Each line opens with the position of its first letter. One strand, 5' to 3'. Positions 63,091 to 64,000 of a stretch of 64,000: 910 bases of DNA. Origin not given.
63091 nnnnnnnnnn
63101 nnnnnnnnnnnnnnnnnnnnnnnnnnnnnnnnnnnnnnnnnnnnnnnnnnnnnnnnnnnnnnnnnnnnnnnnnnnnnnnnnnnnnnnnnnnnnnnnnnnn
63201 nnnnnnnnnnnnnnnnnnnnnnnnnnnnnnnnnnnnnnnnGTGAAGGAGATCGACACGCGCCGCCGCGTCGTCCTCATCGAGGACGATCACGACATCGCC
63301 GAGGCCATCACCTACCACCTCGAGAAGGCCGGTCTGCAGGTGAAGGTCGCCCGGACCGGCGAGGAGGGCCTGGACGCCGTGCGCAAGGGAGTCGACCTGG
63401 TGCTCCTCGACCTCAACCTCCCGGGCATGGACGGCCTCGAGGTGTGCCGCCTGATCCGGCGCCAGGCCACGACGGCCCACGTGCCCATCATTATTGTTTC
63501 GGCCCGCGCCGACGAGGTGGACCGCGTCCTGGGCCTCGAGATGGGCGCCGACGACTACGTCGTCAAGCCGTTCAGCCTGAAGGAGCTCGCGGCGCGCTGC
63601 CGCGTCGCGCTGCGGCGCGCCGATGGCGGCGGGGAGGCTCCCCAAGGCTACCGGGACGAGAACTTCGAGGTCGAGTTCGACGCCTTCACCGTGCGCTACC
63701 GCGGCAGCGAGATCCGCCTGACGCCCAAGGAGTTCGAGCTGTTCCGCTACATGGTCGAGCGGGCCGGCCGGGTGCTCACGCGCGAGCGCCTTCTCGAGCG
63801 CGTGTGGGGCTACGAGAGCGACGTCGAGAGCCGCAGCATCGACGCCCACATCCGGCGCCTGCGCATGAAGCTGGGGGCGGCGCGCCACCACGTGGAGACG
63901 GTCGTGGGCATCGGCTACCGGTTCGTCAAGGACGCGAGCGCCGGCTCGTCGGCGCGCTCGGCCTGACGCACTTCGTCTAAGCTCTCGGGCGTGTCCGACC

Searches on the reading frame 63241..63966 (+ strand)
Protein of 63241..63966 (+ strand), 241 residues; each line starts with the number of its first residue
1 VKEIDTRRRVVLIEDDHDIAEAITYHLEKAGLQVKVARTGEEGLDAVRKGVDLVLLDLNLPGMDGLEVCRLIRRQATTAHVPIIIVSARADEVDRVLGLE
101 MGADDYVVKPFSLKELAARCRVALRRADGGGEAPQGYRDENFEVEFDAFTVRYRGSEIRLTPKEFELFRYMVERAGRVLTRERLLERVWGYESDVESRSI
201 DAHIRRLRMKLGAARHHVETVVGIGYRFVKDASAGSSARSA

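Call 9: search_protein_families(library=pfam, proteins=[window:63241-63966:+], max_evalue=0.001)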
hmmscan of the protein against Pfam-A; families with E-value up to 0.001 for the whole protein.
window:63241-63966:+ (241 aa): 3 families
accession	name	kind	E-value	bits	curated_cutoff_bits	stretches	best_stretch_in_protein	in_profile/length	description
PF00072.30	Response_reg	-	1.3e-28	99.8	30.2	1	10-119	1-109/111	Response regulator receiver domain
PF00486.34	Trans_reg_C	-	1.2e-26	93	26.2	1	155-228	1-77/77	Transcriptional regulatory protein, C terminal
PF23198.2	PDE8A_N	-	5.9e-07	29.9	29.6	1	15-92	19-97/147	PDE8A-like, N-terminal domain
